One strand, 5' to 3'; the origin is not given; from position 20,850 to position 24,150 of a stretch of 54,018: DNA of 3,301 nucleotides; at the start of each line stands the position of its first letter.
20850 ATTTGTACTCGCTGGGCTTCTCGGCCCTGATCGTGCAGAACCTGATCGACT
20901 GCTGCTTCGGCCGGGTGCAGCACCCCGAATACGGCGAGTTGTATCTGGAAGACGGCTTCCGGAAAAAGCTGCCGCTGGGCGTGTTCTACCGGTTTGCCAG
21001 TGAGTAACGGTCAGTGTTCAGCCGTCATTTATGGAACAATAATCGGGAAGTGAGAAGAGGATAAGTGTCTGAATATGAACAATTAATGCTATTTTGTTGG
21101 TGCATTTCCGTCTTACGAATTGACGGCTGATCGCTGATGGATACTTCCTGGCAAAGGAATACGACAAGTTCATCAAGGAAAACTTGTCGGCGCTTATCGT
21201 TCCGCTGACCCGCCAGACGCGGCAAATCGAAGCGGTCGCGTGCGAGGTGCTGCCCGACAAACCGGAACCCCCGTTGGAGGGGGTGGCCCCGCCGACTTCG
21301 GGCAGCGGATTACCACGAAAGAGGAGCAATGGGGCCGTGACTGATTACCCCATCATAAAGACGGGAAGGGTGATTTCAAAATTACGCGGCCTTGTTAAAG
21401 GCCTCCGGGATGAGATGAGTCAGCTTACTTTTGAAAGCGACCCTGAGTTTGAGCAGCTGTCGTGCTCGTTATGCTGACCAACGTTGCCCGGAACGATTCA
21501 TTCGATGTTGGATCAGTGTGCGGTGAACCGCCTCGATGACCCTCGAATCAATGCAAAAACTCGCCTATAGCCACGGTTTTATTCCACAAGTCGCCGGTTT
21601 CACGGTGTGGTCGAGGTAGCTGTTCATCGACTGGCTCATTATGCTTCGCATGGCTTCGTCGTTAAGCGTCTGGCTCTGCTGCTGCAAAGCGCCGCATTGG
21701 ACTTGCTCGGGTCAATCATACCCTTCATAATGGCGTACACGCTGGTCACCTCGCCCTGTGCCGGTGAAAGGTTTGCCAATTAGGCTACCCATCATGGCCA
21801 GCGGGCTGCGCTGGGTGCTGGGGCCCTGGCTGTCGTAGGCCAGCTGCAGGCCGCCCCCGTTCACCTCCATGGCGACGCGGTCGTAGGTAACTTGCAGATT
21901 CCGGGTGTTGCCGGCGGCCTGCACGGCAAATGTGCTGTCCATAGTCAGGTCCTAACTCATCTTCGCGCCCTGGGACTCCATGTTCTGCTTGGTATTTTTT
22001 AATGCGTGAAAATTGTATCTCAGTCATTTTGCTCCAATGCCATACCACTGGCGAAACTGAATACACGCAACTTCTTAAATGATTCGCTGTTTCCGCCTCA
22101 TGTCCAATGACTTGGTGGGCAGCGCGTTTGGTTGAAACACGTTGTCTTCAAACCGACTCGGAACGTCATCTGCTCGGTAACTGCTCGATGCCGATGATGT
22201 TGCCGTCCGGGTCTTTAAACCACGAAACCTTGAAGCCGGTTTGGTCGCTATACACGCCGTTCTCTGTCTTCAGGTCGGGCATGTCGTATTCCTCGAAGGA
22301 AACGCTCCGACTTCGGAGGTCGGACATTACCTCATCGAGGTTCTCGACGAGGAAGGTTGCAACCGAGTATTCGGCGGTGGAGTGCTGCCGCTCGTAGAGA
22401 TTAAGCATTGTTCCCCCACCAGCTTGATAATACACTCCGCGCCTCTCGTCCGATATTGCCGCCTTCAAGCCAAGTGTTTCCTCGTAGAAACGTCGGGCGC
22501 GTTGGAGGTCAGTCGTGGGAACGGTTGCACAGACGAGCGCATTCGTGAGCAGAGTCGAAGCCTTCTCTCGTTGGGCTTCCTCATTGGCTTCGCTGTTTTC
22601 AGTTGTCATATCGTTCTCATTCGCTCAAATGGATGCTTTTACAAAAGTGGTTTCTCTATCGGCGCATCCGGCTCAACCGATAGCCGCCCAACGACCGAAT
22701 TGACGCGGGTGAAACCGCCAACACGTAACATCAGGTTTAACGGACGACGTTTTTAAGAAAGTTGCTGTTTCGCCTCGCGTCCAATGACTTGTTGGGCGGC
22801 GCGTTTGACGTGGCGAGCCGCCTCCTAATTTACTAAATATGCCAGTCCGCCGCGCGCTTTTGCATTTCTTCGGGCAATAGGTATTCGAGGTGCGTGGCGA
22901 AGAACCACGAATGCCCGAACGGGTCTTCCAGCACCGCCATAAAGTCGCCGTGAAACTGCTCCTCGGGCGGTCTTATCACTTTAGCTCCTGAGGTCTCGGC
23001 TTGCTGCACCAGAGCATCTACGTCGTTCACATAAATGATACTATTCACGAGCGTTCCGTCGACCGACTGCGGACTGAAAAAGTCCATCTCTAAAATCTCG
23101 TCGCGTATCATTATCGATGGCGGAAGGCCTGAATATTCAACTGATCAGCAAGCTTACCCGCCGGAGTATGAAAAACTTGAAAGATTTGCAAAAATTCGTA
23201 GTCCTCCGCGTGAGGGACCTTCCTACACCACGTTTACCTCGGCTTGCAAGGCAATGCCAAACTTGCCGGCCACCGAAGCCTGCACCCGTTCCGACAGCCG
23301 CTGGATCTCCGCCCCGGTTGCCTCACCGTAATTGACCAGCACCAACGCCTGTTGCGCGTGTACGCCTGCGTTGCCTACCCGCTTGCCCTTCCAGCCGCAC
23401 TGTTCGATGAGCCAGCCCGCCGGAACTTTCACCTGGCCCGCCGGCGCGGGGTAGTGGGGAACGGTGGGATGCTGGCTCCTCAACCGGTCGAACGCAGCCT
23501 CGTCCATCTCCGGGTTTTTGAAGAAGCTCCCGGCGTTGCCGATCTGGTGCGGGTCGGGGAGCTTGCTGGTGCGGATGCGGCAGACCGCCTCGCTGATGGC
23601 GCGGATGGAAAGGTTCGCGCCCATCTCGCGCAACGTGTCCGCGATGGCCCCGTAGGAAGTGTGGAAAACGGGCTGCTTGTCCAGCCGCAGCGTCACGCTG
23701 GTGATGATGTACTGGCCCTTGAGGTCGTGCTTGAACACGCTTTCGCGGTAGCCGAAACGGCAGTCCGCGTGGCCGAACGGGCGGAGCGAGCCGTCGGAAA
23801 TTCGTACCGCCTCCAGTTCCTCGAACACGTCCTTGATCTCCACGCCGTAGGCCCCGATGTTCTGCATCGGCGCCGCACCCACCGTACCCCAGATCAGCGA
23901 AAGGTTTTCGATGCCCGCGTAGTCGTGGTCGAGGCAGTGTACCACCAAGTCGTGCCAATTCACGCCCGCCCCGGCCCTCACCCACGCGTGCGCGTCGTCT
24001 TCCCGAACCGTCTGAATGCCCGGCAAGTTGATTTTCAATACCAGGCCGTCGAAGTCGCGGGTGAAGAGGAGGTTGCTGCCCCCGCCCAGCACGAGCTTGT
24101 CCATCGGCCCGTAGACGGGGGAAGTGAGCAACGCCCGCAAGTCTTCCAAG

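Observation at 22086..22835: attC-like folded element and a shared 45-nt arm downstream of two VOC-family cassettes (possible integron-type cassettes without an integrase)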

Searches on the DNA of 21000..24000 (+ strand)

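Call 6: search_rna_families(source=window, start=21000, end=24000, threshold=evalue, max_evalue=10)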
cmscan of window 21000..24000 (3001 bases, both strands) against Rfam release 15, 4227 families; matches with E-value up to 10: 3.
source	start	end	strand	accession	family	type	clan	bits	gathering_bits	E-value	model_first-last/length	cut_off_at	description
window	22848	22879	-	RF02054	STnc420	Gene; sRNA;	-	22.4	70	0.36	1-58/58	no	Salmonella enterica sRNA STnc420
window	22346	22386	+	RF00234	glmS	Cis-reg; riboswitch;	-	15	37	1.9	49-88/167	no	glmS glucosamine-6-phosphate activated ribozyme aptamer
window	21248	21294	-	RF00517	serC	Cis-reg; leader;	-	14.3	35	7.8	1-52/52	no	serC leader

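Call 21: build_rna_model(alignment_id=A2, structure=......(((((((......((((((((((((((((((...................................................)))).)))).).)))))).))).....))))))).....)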
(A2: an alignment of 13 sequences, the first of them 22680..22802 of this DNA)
Model R1 built from alignment A2 (13 sequences, 127 columns); structure: as given.
model positions 122; base pairs 25; branch points 0; effective number of sequences 2.21; information 0.59 bits per position. Calibrated on 0.2 Mb of random sequence (short: E-values are rough).
structure used (alignment columns):
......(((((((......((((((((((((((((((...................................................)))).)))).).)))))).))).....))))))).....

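Call 22: search_with_rna_model(model_id=R1, source=window, filters=off, max_evalue=10, show_alignments=4)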
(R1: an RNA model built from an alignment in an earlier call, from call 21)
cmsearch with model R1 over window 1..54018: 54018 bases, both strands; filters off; matches with E-value up to 10: 28.
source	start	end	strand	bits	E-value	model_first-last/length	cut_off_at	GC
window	22682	22802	+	114.6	4.2e-30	1-122/122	no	0.55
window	22035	22125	+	20.7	0.0013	1-122/122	no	0.49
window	22681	22801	-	20.3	0.0016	1-122/122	no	0.54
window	4602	4657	-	11.7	0.43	1-122/122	no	0.73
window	29555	29616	+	11.3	0.58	1-122/122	no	0.73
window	14886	14958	-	10.6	0.93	1-122/122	no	0.58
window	53250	53295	+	9.6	1.7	1-122/122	no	0.3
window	810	851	+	9.4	1.9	1-122/122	no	0.64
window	16594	16626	-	9.3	2.1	1-122/122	no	0.61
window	14342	14391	-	9.1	2.4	1-122/122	no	0.64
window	6241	6268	+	8.6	3.3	1-122/122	no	0.57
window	4603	4658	+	8.5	3.4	1-122/122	no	0.73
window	34473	34505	+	8.5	3.6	1-122/122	no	0.58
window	13415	13496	+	8.1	4.6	1-122/122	no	0.57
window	46061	46105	-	8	4.8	1-122/122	no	0.62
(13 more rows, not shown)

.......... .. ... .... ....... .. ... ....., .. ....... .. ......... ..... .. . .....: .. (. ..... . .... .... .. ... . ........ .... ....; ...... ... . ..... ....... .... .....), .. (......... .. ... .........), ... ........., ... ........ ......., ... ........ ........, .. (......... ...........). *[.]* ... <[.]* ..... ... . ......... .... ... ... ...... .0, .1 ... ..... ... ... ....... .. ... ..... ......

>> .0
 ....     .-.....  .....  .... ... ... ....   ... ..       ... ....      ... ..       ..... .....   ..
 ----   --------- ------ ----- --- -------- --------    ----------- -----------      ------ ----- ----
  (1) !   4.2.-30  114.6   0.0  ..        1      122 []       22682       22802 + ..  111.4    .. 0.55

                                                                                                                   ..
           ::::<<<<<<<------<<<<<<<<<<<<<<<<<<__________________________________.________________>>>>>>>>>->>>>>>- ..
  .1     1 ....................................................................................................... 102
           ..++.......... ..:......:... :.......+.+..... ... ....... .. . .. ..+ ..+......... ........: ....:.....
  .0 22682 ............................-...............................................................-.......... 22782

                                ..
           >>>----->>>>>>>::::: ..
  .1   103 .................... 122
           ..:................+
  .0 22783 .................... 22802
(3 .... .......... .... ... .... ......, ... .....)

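Call 23: search_with_rna_model(model_id=R1, sources=[L001, L002, L003, L008, L009, L011, L014, L015, L016, L020, L023, L024, L028, L029, L031, L033, L035, L036, L037, L046], max_evalue=0.01)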
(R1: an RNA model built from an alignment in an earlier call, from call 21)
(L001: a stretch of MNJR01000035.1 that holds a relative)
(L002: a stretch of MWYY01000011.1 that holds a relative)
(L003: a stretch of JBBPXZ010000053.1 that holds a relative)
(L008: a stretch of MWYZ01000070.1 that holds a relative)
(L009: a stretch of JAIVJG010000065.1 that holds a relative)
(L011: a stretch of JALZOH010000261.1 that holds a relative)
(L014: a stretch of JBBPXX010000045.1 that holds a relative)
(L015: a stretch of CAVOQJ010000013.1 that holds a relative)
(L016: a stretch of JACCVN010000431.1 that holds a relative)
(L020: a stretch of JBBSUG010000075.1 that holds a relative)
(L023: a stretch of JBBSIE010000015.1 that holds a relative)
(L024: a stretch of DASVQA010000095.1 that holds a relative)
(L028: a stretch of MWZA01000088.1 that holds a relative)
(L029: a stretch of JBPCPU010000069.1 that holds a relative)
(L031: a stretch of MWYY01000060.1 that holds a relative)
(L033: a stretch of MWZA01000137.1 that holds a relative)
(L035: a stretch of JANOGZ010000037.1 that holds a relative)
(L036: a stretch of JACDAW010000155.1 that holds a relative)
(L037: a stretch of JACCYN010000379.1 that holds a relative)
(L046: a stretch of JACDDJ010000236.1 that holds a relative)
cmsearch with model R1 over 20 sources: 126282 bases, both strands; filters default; matches with E-value up to 0.01: 67.
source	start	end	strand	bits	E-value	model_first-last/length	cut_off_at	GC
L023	1996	2116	+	131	2.4e-34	1-122/122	no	0.53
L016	68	189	+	129.3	7e-34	1-122/122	no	0.5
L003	4651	4772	-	125.8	7e-33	1-122/122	no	0.52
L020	6582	6702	-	124.3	1.9e-32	1-122/122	no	0.53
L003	2238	2359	-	118.8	6.5e-31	1-122/122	no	0.47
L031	1026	1147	+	117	2.1e-30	1-122/122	no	0.54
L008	6844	6964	+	116.4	3.2e-30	1-122/122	no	0.48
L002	3513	3634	+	115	7.6e-30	1-122/122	no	0.52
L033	6930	7052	+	114.5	1.1e-29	1-122/122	no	0.56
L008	5315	5437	+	114.3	1.2e-29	1-122/122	no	0.53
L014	4758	4878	-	112.3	4.4e-29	1-122/122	no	0.42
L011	3386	3507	+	109.9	2.1e-28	1-122/122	no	0.58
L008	7474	7596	+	108.8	4.4e-28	1-122/122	no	0.51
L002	5693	5814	+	108.3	5.9e-28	1-122/122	no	0.53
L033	7794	7916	+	107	1.4e-27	1-122/122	no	0.55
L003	3225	3345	-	105.1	4.9e-27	1-122/122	no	0.52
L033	6229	6350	+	105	5.2e-27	1-122/122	no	0.52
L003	1266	1387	-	104.8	6e-27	1-122/122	no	0.49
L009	5582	5704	-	104.4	7.7e-27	1-122/122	no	0.52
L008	6239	6361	+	103.1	1.8e-26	1-122/122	no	0.58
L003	4035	4156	-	102.3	2.9e-26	1-122/122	no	0.51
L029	5215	5337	+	100.7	8.5e-26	1-122/122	no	0.58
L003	3005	3125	-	99.3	2e-25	1-122/122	no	0.41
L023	1442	1551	+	96.3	1.4e-24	6-116/122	no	0.47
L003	5328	5451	-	95.8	2e-24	1-122/122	no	0.52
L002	916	1037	+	90.9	4.9e-23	1-122/122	no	0.5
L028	2357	2480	+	86.2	1e-21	1-122/122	no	0.53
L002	1789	1908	+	81.7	1.9e-20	1-122/122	no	0.51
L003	6336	6458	-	76.5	5.5e-19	1-122/122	no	0.51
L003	5961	6061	+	58.8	5.2e-14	1-122/122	no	0.58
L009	3218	3331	-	57.2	1.5e-13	1-122/122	no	0.61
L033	5290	5414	+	53.9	1.3e-12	1-122/122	no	0.49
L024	7143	7260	-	53.9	1.3e-12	1-122/122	no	0.56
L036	6151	6267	+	53.6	1.6e-12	1-122/122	no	0.58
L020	7235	7356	-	53.1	2.2e-12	1-122/122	no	0.45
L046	141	250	-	50.6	1.1e-11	1-122/122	no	0.59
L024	6444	6564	-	50.4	1.3e-11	1-122/122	no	0.54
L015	2638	2755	-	47.9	6.5e-11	1-122/122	no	0.53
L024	3396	3513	-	47.7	7.3e-11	1-122/122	no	0.53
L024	5217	5328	-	43.9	8.4e-10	1-122/122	no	0.54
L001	6287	6397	+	43.7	9.5e-10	1-122/122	no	0.53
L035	1282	1378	-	42.8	1.8e-09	1-122/122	no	0.59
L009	2695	2813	-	41.9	3.2e-09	1-122/122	no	0.54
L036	7030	7140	+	40.4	8.4e-09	1-122/122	no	0.59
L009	681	775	-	33.5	7.5e-07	1-122/122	no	0.64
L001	7023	7139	+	33.3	8.3e-07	1-122/122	no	0.5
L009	2168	2263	-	32.8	1.2e-06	1-122/122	no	0.54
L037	1524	1640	-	32.7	1.2e-06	1-122/122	no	0.46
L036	5982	6102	+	32.3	1.6e-06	1-122/122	no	0.53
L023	1995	2115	-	29.9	7.6e-06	1-122/122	no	0.52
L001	5698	5809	+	29.6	9e-06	1-122/122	no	0.55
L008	7473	7595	-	28.6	1.8e-05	1-122/122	no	0.51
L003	2239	2360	+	28.3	2.1e-05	1-122/122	no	0.47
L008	6238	6360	-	27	4.9e-05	1-122/122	no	0.59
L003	4652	4773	+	26.9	5.5e-05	1-122/122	no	0.51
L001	3943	4053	+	26.2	8.2e-05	1-122/122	no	0.52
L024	2760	2871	-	26.2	8.5e-05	1-122/122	no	0.57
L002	5692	5813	-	25.2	0.00016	1-122/122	no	0.52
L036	5132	5249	+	25.2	0.00017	1-122/122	no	0.55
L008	6843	6963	-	24.8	0.00021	1-122/122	no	0.47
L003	3226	3346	+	24.3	0.00028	1-122/122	no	0.51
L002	915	1036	-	23.7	0.00042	1-122/122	no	0.49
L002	1788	1907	-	22.8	0.00074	1-122/122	no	0.5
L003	5329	5452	+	22.8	0.00074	1-122/122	no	0.52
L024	7910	8000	-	21.7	0.0015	6-122/122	5'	0.56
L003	4036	4157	+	21.4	0.0019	1-122/122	no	0.51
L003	1267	1388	+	21.3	0.002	1-122/122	no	0.5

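Call 30: search_with_rna_model(model_id=R1, sources=[L128, L129, L130, L131, L132, L133], max_evalue=1)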
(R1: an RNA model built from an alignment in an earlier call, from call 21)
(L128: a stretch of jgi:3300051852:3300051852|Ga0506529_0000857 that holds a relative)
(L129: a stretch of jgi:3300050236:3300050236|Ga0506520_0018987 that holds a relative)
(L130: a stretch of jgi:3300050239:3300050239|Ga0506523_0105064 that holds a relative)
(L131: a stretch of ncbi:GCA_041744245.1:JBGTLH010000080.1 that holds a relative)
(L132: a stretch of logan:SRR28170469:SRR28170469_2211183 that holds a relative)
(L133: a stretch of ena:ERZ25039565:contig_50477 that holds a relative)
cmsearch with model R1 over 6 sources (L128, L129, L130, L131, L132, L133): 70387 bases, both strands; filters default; matches with E-value up to 1: 0.
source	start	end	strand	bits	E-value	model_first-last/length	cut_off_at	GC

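Call 34: search_with_rna_model(model_id=R1, sources=[L134, L135, L136, L137, L138, L139, L140, L141], max_evalue=1, filters=off)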
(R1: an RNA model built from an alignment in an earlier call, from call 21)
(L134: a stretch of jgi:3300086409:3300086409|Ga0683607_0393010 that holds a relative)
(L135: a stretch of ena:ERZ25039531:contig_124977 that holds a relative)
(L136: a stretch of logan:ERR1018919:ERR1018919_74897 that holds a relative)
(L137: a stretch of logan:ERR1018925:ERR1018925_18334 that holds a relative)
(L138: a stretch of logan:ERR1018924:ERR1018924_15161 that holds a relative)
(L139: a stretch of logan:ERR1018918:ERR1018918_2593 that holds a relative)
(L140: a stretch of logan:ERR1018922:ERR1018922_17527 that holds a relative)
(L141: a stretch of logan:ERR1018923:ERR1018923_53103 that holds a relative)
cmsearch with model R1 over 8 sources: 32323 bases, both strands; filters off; matches with E-value up to 1: 15.
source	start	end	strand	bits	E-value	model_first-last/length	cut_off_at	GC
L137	5967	6063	-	32.8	3e-07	1-122/122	no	0.71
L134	871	943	-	19.2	0.002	1-122/122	no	0.63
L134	1500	1527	-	11.6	0.27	1-122/122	no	0.57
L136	5311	5392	+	11.6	0.29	1-122/122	no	0.66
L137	3369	3450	+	11.6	0.29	1-122/122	no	0.66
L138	2932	3013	+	11.6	0.29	1-122/122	no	0.66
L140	1886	1967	+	11.6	0.29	1-122/122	no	0.66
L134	872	944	+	10.8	0.48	1-122/122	no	0.63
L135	4080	4119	-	10.4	0.63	1-122/122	no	0.57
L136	4271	4330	-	10.3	0.65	1-122/122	no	0.58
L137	2329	2388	-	10.3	0.65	1-122/122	no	0.58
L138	1892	1951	-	10.3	0.65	1-122/122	no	0.58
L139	2879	2938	-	10.3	0.65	1-122/122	no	0.58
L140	846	905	-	10.3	0.65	1-122/122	no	0.58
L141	846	905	-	10.3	0.65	1-122/122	no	0.58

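Call 42: search_with_rna_model(model_id=R1, sources=[L142, L143, L146], max_evalue=1, filters=off)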
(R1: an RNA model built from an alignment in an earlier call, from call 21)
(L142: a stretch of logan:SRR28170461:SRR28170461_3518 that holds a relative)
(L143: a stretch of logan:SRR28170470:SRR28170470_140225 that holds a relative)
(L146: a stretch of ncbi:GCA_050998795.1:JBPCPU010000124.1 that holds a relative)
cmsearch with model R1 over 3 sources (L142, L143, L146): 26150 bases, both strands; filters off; matches with E-value up to 1: 1.
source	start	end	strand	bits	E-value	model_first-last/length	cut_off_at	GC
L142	8809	8898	+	9.4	0.97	1-122/122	no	0.52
